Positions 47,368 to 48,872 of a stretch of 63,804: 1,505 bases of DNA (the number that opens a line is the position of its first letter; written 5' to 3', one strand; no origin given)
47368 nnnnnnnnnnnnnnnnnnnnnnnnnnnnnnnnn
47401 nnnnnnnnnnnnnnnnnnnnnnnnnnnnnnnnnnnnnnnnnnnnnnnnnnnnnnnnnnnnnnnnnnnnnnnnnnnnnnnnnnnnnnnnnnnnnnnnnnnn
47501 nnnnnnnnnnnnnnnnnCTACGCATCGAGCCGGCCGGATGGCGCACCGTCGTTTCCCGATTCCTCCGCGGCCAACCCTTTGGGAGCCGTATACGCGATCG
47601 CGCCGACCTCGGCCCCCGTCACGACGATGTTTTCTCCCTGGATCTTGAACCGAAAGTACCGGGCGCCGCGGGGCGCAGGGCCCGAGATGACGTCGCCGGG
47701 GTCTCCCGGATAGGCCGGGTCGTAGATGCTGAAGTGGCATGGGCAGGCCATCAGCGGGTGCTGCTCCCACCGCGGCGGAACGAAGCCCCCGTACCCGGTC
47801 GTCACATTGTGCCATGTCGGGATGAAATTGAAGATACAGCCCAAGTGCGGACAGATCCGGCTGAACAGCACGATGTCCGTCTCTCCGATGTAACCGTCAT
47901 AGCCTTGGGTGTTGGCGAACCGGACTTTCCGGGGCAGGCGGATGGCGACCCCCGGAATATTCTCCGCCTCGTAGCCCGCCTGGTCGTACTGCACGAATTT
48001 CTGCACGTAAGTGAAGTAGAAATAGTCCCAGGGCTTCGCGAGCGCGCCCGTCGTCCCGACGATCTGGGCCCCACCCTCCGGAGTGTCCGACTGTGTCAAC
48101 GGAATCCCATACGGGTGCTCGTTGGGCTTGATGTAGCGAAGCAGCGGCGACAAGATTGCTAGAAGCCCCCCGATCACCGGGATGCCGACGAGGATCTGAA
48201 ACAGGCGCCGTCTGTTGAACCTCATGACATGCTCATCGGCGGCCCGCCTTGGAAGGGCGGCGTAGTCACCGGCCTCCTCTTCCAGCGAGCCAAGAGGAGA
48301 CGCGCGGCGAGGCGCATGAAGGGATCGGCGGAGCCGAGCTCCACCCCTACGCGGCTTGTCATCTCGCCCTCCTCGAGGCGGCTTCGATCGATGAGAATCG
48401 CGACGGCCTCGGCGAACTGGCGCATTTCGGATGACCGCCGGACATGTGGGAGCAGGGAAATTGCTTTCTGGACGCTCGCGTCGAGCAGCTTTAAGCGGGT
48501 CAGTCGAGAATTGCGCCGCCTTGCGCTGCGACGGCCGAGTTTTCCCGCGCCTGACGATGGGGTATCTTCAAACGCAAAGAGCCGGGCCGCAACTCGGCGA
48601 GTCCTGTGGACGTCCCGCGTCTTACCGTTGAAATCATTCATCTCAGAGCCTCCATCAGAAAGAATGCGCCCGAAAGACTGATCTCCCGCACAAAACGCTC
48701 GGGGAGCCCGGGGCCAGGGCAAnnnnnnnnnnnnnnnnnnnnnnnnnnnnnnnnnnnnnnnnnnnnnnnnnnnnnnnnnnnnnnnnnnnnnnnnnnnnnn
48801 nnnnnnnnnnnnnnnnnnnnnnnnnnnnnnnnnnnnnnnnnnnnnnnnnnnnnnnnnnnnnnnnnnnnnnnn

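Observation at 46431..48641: Operon encoding an unknown protein, an atypical Rieske protein, a Cys-less cupredoxin and a rusticyanin/sulfocyanin-like blue-copper protein, with no cytochrome b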

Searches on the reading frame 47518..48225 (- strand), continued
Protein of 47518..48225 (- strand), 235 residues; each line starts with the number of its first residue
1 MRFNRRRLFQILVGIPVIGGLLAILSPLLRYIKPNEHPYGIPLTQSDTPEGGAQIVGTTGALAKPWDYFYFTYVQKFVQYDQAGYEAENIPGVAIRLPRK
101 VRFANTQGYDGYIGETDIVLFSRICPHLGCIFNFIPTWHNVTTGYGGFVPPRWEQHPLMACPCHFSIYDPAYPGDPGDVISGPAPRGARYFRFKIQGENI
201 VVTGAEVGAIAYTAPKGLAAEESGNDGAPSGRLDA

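Call 24: find_encoding_contigs(protein=P0020, flank=6000, max_places=1)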
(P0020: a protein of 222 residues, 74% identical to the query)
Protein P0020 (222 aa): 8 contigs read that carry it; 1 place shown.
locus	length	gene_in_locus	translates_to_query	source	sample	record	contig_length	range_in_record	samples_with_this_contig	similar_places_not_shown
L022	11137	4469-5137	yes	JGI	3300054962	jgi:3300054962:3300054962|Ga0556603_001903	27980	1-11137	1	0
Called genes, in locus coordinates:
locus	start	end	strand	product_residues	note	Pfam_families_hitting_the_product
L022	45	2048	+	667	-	PF01578:Cytochrom_C_asm, PF16327:CcmF_C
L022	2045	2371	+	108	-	-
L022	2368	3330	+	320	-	PF13620:CarboxypepD_reg (weak)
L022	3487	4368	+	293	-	PF13442:Cytochrome_CBB3, PF00034:Cytochrom_C, PF13442:Cytochrome_CBB3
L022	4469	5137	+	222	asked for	-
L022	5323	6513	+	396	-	PF00033:Cytochrome_B, PF13631:Cytochrom_B_N_2, PF00032:Cytochrom_B_C (weak)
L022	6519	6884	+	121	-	-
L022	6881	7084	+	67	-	-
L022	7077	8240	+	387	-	PF00033:Cytochrome_B, PF14358:DUF4405 (weak), PF13631:Cytochrom_B_N_2, PF14697:Fer4_21 (weak), PF25160:LdpA_Fe-S-bd (faint), PF12838:Fer4_7, PF13187:Fer4_9, PF00037:Fer4 (weak), +4 more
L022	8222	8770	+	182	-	PF02662:FlpD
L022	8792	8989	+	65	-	-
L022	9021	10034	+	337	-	PF00348:polyprenyl_synt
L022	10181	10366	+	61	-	PF02416:TatA_B_E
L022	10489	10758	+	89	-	PF14209:DUF4321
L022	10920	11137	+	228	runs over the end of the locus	PF20582:UPF0758_N, PF04002:RadC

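Call 27: find_encoding_contigs(protein=P0013, flank=5000, max_places=1)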
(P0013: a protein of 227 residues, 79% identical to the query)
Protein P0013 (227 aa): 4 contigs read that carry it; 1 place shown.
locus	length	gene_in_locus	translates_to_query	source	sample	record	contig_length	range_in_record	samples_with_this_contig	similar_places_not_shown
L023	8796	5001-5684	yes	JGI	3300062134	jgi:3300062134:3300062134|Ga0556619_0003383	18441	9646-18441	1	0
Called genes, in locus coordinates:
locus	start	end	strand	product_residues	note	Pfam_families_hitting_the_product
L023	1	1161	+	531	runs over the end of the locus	PF07833:Cu_amine_oxidN1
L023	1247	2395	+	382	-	PF00089:Trypsin, PF13365:Trypsin_2, PF00595:PDZ (weak), PF13180:PDZ_2, PF17820:PDZ_6 (weak)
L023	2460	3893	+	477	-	PF00672:HAMP, PF00512:HisKA, PF02518:HATPase_c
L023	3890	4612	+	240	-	PF00072:Response_reg, PF00486:Trans_reg_C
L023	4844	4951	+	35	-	-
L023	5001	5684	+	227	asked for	-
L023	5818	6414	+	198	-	PF00440:TetR_N, PF13977:TetR_C_6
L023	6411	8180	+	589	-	PF00654:Voltage_CLC, PF02080:TrkA_C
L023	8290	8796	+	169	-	?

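Call 28: find_encoding_contigs(protein=P0030, flank=5000, max_places=1)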
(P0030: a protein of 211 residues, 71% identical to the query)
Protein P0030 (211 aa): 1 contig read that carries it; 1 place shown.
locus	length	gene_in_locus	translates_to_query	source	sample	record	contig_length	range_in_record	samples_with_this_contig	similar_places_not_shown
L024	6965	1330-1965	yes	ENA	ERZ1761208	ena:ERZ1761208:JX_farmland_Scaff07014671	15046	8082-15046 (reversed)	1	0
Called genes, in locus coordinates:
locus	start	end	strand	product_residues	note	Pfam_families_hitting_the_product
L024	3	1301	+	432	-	?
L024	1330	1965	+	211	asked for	-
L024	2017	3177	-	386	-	PF02746:MR_MLE_N, PF13378:MR_MLE_C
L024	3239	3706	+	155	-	PF00582:Usp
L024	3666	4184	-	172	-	-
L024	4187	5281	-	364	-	-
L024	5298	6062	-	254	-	PF05949:DUF881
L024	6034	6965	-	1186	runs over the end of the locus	PF02811:PHP, PF07733:DNA_pol3_alpha, PF17657:DNA_pol3_finger, PF14579:HHH_6, PF01336:tRNA_anti-codon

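Call 29: find_encoding_contigs(protein=P0023, flank=5000, max_places=1)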
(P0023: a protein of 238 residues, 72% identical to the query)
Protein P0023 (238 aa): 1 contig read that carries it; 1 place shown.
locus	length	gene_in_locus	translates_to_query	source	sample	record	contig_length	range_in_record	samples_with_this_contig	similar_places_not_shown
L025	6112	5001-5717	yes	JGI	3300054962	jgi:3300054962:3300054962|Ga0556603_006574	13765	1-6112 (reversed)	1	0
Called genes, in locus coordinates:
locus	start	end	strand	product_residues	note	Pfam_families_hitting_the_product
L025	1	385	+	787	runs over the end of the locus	PF00982:Glyco_transf_20, PF02358:Trehalose_PPase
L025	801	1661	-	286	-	PF03631:Virul_fac_BrkB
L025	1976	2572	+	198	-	PF00440:TetR_N, PF13977:TetR_C_6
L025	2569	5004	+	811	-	PF00654:Voltage_CLC, PF00571:CBS, PF02080:TrkA_C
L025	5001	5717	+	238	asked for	-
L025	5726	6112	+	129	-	?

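Call 52: predict_structure(alignment_id=A2)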
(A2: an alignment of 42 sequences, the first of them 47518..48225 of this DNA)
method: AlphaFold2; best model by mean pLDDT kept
length: 235 residues; sequences in the alignment: 42
mean_pLDDT: 78.9   pTM: 0.67
mean pLDDT of the five models: 78.9, 75.7, 75.2, 65.6, 58.9
residues with pLDDT >= 90: 96; 70-90: 82; 50-70: 19; < 50: 38
segments of 3 or more residues with pLDDT < 50: 33-41, 209-235
pLDDT, mean of each block of 10 residues (from residue 1): 73 86 78 46 54 91 98 81 78 97 90 95 85 92 83 93 89 90 87 97 79 39 35 39
secondary structure, 60 per line:
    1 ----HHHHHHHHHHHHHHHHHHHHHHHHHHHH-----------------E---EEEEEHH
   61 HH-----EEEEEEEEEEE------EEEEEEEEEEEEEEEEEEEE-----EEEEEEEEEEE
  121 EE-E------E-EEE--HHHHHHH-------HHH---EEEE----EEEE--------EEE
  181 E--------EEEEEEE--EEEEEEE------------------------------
elements in order: H5-32 E54-58 H59-62 E68-78 E85-104 E110-122 E133-135 H138-144 E158-161 E166-169 E178-181 E190-196 E199-205
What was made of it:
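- On Respiratory (Rieske/cytochrome b type) Rieske iron-sulfur protein: The AlphaFold model has a helix at residues 5-32 (call 52).
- Checked: A predicted helix spans residues 5-32 (call 52).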

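Call 57: fold_search(model_id=the predicted structure, library=pdb)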
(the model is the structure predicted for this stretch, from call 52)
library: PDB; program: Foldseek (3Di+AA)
matches with E <= 10: 355; with E <= 0.001: 22
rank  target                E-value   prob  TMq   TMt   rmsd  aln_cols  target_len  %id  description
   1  8r3a_B                1.9e-06  1.00  0.40  0.68   5.8       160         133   21  NT-26 Arsenite oxidase B F108C-G123C (released 2025-05-21)
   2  4aay_B                3.1e-06  1.00  0.39  0.65   6.2       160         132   21  Crystal Structure of the arsenite oxidase protein complex from Rhizobium species strain NT-26 (released 2012-12-12)
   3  5nqd_B                4.0e-06  1.00  0.40  0.69   5.8       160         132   21  Arsenite oxidase AioAB from Rhizobium sp. str. NT-26 mutant AioBF108A (released 2018-05-30)
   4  1g8j_D                2.2e-05  1.00  0.39  0.68   5.4       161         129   20  CRYSTAL STRUCTURE ANALYSIS OF ARSENITE OXIDASE FROM ALCALIGENES FAECALIS (released 2000-12-13)
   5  7q21_A                2.2e-05  1.00  0.37  0.24  10.9       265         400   19  III2-IV2 respiratory supercomplex from Corynebacterium glutamicum (released 2022-02-02)
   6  7qhm_A                2.2e-05  1.00  0.36  0.23  12.3       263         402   19  Cytochrome bcc-aa3 supercomplex (respiratory supercomplex III2/IV2) from Corynebacterium glutamicum (stigmatellin and  (released 2022-05-18)
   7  2zt9_D                2.8e-05  1.00  0.30  0.41   9.0       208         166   20  Crystal Structure of the Cytochrome b6f Complex from Nostoc sp. PCC 7120 (released 2009-02-10)
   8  1nyk_A                3.6e-05  1.00  0.34  0.50   7.6       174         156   21  Crystal Structure of the Rieske protein from Thermus thermophilus (released 2003-06-24)
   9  8ed4_H                3.8e-05  1.00  0.39  0.67   5.9       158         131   21  Structure of the complex between the arsenite oxidase and its native electron acceptor cytochrome c552 from Pseudorhiz (released 2023-04-12)
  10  9gy6_A                4.5e-05  1.00  0.39  0.26   9.7       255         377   15  Mycobacterial cytochrome bc1:aa3 with inhibitor (released 2025-04-09)
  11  7qhm_N                4.5e-05  1.00  0.36  0.23  12.0       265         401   19  Cytochrome bcc-aa3 supercomplex (respiratory supercomplex III2/IV2) from Corynebacterium glutamicum (stigmatellin and  (released 2022-05-18)
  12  1jm1                  6.3e-05  1.00  0.42  0.48   6.3       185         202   19  Crystal structure of the soluble domain of the Rieske protein II (soxF) from Sulfolobus acidocaldarius (released 2002-07-17)
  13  8ovd_G                7.4e-05  1.00  0.40  0.26   9.7       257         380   16  Respiratory supercomplex (III2-IV2) from Mycobacterium smegmatis (released 2024-07-17)
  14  7e1v_A                9.7e-05  1.00  0.40  0.27   9.4       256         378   16  Cryo-EM structure of apo hybrid respiratory supercomplex consisting of Mycobacterium tuberculosis complexIII and Mycob (released 2021-10-13)
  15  8hcr_M                1.1e-04  1.00  0.42  0.28   8.4       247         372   16  Cryo-EM structure of the Mycobacterium tuberculosis cytochrome bcc:aa3 supercomplex and a novel inhibitor targeting su (released 2023-05-03)
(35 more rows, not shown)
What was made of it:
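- On Respiratory (Rieske/cytochrome b type) Rieske iron-sulfur protein: Foldseek matches QcrA, PetC, Thermus Rieske, SoxF and Aquifex bc1, interleaved with AioB (calls 52, 57).
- The top Foldseek hits include arsenite oxidase small subunits (call 57).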

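Call 76: search_protein_families(library=pfam, proteins=[L005:6707-7834:+, L005:8668-9903:+, L005:9908-10249:+, L005:10215-10436:+, L005:10393-11592:+, L005:11609-12148:+, L020:7929-8867:+], max_evalue=0.001)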
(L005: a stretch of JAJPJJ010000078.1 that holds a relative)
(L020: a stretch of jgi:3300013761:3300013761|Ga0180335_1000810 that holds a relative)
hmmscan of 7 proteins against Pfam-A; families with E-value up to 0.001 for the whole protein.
L005:6707-7834:+ (375 aa): 3 families
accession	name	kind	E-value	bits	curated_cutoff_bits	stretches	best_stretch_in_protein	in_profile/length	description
PF13442.11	Cytochrome_CBB3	-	1.2e-24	86.8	27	2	276-364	4-68/68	Cytochrome C oxidase, cbb3-type, subunit III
PF00034.26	Cytochrom_C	-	2e-20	74.4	21.3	2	277-365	3-87/90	Cytochrome c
PF14495.11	Cytochrom_C550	-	7.8e-05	22.8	27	0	143-165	19-42/136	Cytochrome c-550 domain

L005:8668-9903:+ (411 aa): 3 families
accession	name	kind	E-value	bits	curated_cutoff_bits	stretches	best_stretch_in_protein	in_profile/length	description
PF00033.24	Cytochrome_B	-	2.1e-33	116.2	27.2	1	54-232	11-181/189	Cytochrome b/b6/petB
PF13631.11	Cytochrom_B_N_2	-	6.2e-21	75.5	27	1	115-229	2-109/169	Cytochrome b(N-terminal)/b6/petB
PF00032.22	Cytochrom_B_C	-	7.4e-06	26.6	20.7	1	270-348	2-81/102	Cytochrome b(C-terminal)/b6/petD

L005:9908-10249:+ (113 aa): 0 families

L005:10215-10436:+ (73 aa): 0 families

L005:10393-11592:+ (399 aa): 11 families
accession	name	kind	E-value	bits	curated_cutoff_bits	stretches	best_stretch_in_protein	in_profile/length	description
PF00033.24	Cytochrome_B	-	1.4e-31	110.3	27.2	1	35-216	5-186/189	Cytochrome b/b6/petB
PF13631.11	Cytochrom_B_N_2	-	8.8e-22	78.3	27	1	103-217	3-118/169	Cytochrome b(N-terminal)/b6/petB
PF14697.11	Fer4_21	-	8e-10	39.1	35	1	309-336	31-59/59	4Fe-4S dicluster domain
PF12838.12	Fer4_7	-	5.7e-09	36.8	27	1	318-376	1-52/52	4Fe-4S dicluster domain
PF12837.12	Fer4_6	-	4.1e-08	33.2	25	1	356-377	3-24/24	4Fe-4S binding domain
PF13187.11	Fer4_9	-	7.5e-08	32.7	27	1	318-375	1-50/52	4Fe-4S dicluster domain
PF00037.32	Fer4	-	9.8e-08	31.9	21.1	2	356-378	2-24/24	4Fe-4S binding domain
PF14358.11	DUF4405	-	5.9e-07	30.4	26.7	1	54-115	10-66/66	Domain of unknown function (DUF4405)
PF13484.11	Fer4_16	-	1.3e-06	29.5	30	0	361-383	1-24/66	4Fe-4S double cluster binding domain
PF25160.1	LdpA_Fe-S-bd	-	8.4e-06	25.9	27.6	0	355-378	21-44/49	LdpA Fe-S cluster-binding domain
PF13237.11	Fer4_10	-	3.9e-05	23.9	25.5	0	316-373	6-53/53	4Fe-4S dicluster domain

L005:11609-12148:+ (179 aa): 1 family
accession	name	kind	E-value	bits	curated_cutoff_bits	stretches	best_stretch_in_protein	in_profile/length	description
PF02662.21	FlpD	-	3.2e-23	82.5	22.3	1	10-131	1-122/123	Methyl-viologen-reducing hydrogenase, delta subunit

L020:7929-8867:+ (312 aa): 0 families

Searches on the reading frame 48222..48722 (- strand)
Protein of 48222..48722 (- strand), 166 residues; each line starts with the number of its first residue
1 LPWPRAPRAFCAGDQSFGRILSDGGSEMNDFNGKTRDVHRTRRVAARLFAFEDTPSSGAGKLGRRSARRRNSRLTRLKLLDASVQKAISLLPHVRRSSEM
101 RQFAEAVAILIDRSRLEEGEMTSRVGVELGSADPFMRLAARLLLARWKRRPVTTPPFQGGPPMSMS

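Call 3: search_protein_families(library=pfam, proteins=[window:48222-48722:-], max_evalue=1)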
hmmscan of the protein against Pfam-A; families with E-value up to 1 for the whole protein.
window:48222-48722:- (166 aa): 0 families

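Call 4: search_protein_families(library=ncbifam, proteins=[window:48222-48722:-], max_evalue=1)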
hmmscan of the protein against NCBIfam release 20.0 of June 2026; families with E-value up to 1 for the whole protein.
window:48222-48722:- (166 aa): 0 families
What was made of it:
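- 48222..48641 (-): ORF-A: a 139-aa basic protein with no transmembrane segment and no known family. Its stop overlaps the Rieske start (ATGA). No Pfam or NCBIfam hit (calls 3, 4).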
